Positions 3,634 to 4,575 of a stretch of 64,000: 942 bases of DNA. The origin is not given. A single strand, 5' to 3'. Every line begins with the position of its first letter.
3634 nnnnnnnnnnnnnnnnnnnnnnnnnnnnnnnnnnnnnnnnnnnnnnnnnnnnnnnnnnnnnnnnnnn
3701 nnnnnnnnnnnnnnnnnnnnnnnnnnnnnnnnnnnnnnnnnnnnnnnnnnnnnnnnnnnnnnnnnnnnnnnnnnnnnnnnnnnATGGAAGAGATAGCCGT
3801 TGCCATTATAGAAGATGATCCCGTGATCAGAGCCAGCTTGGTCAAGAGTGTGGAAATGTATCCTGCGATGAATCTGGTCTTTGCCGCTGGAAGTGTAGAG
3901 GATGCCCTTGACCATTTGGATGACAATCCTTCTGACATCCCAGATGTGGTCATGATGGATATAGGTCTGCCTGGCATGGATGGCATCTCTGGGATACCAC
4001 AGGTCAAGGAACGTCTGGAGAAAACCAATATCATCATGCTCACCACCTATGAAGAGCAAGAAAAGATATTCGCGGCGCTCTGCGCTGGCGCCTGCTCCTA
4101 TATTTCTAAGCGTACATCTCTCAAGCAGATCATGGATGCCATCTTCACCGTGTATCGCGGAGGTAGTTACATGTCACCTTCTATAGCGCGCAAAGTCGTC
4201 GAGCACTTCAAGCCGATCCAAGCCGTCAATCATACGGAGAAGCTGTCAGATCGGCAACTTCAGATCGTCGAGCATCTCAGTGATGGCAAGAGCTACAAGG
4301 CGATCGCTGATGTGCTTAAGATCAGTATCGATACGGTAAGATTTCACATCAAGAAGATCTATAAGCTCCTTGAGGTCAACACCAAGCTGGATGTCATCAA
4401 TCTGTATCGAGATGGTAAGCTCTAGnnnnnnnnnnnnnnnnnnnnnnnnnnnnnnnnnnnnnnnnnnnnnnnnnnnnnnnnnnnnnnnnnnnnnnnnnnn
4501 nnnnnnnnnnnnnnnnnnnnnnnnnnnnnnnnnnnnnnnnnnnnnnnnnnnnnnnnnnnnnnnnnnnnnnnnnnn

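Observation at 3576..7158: Recurrent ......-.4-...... palindrome positioned about 40-60 bp upstream of LuxR-family regulator genes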

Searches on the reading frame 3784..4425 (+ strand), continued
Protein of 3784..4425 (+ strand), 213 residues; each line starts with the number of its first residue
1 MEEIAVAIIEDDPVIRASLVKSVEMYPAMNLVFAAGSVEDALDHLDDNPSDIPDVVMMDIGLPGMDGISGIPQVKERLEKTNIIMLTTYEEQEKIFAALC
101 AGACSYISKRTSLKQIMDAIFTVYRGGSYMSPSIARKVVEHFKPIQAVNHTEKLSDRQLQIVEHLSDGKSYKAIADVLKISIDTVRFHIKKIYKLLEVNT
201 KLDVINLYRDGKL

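Call 55: search_protein_families(library=ncbifam, proteins=[window:3784-4425:+], max_evalue=0.001)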
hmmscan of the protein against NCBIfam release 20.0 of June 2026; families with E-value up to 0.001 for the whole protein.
window:3784-4425:+ (213 aa): 88 families (the best 25 are shown)
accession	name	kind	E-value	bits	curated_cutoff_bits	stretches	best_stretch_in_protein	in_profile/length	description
NF052445.1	RespRegMctR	equivalog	1.9e-36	125.4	300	1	4-205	2-196/205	two-component system response regulator MctR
NF011896.0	PRK15369.1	equivalog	4.1e-33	114.8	242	1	2-207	2-203/211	two component system response regulator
NF007935.0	PRK10651.1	equivalog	4.7e-27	94.6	250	1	2-202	5-204/216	two-component system response regulator NarL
NF047785.1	respo_reg_MadR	equivalog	2.8e-26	92.2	300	1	5-205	2-200/209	MadR family response regulator transcription factor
NF007018.1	PRK09483.1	equivalog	1.1e-25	90.5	280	1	4-206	2-201/217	UvrY/SirA/GacA family response regulator transcription factor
NF007708.0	PRK10403.1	equivalog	1.7e-24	86.5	343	1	5-208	8-208/215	nitrate/nitrite response regulator protein NarP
NF007403.0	PRK09935.1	equivalog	4.1e-24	85.4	271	1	2-207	2-203/210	fimbria biosynthesis transcriptional regulator FimZ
NF007685.0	PRK10360.1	equivalog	1e-22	80.9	258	1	4-204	2-188/196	response regulator transcription factor UhpA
NF041830.1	RR_TF_ErdR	exception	1.2e-17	64.3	390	1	6-204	4-201/213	response regulator transcription factor ErdR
NF007419.0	PRK09958.1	equivalog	1.6e-17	63.7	251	1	7-209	4-199/204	acid-sensing system DNA-binding response regulator EvgA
NF006900.1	PRK09390.1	equivalog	3.9e-16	59.2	255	1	3-195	4-184/203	response regulator FixJ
NF001965.0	PRK00742.1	subfamily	9.8e-16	57.9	293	1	2-112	2-111/357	chemotaxis-specific protein-glutamate methyltransferase CheB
NF041367.1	CheY_Halo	equivalog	1.7e-13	51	200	1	36-121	26-111/114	chemotaxis protein CheY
NF009206.0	PRK12555.1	subfamily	2.1e-13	49.9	342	1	5-111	2-106/340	chemotaxis-specific protein-glutamate methyltransferase CheB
NF041733.1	resp_reg_CseB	equivalog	7.2e-13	48.4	350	1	6-130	3-121/228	two-component system response regulator CseB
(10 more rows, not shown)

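Call 64: find_encoding_contigs(protein=P0066, flank=10000, max_places=4)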
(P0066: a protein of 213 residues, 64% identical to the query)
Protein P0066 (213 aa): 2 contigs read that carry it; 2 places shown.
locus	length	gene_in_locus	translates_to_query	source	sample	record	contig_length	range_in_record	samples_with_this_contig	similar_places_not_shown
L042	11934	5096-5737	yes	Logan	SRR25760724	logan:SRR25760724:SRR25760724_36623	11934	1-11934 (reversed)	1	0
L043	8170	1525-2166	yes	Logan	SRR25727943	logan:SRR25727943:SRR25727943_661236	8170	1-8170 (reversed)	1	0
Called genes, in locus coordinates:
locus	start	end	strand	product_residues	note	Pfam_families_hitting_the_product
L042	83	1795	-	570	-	PF00561:Abhydrolase_1, PF12697:Abhydrolase_6 (weak), PF12146:Hydrolase_4, PF00165:HTH_AraC (weak), PF12833:HTH_18, PF00165:HTH_AraC (weak)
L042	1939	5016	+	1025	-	PF07494:Reg_prop (faint), PF07495:Y_Y_Y, PF07730:HisKA_3, PF02518:HATPase_c (weak)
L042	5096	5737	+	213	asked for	PF00072:Response_reg, PF00196:GerE, PF08281:Sigma70_r4_2 (weak)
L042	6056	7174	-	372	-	-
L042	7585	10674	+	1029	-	PF17291:M60-like_N, PF13402:Peptidase_M60, PF14200:RicinB_lectin_2 (faint), PF00652:Ricin_B_lectin (weak)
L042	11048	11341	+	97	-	-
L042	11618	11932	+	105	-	?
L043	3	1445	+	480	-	?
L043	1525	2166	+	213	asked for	PF00072:Response_reg, PF00196:GerE, PF08281:Sigma70_r4_2 (weak)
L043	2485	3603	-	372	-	-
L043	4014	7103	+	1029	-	PF17291:M60-like_N, PF13402:Peptidase_M60, PF14200:RicinB_lectin_2 (faint), PF00652:Ricin_B_lectin (weak)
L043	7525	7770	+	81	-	-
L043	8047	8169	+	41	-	?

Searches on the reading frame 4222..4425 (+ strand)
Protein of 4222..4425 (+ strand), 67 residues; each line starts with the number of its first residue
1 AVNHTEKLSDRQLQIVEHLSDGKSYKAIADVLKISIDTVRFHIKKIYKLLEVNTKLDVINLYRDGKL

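Call 71: search_solved_structures(query=window:4222-4425:+, max_evalue=0.001, show_alignments=5)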
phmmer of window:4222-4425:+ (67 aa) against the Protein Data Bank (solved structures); distinct sequences matched with E-value up to 0.001: 11.
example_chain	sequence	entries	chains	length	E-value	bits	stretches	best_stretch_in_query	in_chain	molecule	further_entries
8vd6_A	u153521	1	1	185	9.4e-11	44.6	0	11-41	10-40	CAP REPEAT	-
4ldz_A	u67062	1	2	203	7.3e-06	29.3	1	6-61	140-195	Transcriptional regulatory protein DesR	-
5hev_A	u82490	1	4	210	2.8e-05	27.5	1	6-56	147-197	Response regulator protein VraR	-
7x1k_A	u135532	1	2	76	3.8e-05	27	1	8-58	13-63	Chemotaxis protein CheY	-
4wt0_B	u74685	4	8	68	0.0001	25.7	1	6-57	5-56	Response regulator receiver domain protein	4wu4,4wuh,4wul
4wsz_A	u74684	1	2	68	0.00014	25.3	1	6-56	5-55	Response regulator receiver domain protein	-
7r3j_C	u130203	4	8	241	0.00045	23.7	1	8-54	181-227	Regulatory protein RhlR | RhlR protein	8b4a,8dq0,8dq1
7r3i_A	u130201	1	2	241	0.00054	23.4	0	8-54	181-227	PROSS optimized variant of RhlR with 61 mutations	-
3qp6_A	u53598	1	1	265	0.00054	23.4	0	7-59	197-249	CviR transcriptional regulator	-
7r3g_B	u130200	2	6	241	0.00063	23.2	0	8-53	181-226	Regulatory protein RhlR | PROSS optimized variant of RhlR with 75 mutations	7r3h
3kln_A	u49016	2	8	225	0.00077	22.9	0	6-58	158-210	Transcriptional regulator, LuxR family | Transcriptional regulator VpsT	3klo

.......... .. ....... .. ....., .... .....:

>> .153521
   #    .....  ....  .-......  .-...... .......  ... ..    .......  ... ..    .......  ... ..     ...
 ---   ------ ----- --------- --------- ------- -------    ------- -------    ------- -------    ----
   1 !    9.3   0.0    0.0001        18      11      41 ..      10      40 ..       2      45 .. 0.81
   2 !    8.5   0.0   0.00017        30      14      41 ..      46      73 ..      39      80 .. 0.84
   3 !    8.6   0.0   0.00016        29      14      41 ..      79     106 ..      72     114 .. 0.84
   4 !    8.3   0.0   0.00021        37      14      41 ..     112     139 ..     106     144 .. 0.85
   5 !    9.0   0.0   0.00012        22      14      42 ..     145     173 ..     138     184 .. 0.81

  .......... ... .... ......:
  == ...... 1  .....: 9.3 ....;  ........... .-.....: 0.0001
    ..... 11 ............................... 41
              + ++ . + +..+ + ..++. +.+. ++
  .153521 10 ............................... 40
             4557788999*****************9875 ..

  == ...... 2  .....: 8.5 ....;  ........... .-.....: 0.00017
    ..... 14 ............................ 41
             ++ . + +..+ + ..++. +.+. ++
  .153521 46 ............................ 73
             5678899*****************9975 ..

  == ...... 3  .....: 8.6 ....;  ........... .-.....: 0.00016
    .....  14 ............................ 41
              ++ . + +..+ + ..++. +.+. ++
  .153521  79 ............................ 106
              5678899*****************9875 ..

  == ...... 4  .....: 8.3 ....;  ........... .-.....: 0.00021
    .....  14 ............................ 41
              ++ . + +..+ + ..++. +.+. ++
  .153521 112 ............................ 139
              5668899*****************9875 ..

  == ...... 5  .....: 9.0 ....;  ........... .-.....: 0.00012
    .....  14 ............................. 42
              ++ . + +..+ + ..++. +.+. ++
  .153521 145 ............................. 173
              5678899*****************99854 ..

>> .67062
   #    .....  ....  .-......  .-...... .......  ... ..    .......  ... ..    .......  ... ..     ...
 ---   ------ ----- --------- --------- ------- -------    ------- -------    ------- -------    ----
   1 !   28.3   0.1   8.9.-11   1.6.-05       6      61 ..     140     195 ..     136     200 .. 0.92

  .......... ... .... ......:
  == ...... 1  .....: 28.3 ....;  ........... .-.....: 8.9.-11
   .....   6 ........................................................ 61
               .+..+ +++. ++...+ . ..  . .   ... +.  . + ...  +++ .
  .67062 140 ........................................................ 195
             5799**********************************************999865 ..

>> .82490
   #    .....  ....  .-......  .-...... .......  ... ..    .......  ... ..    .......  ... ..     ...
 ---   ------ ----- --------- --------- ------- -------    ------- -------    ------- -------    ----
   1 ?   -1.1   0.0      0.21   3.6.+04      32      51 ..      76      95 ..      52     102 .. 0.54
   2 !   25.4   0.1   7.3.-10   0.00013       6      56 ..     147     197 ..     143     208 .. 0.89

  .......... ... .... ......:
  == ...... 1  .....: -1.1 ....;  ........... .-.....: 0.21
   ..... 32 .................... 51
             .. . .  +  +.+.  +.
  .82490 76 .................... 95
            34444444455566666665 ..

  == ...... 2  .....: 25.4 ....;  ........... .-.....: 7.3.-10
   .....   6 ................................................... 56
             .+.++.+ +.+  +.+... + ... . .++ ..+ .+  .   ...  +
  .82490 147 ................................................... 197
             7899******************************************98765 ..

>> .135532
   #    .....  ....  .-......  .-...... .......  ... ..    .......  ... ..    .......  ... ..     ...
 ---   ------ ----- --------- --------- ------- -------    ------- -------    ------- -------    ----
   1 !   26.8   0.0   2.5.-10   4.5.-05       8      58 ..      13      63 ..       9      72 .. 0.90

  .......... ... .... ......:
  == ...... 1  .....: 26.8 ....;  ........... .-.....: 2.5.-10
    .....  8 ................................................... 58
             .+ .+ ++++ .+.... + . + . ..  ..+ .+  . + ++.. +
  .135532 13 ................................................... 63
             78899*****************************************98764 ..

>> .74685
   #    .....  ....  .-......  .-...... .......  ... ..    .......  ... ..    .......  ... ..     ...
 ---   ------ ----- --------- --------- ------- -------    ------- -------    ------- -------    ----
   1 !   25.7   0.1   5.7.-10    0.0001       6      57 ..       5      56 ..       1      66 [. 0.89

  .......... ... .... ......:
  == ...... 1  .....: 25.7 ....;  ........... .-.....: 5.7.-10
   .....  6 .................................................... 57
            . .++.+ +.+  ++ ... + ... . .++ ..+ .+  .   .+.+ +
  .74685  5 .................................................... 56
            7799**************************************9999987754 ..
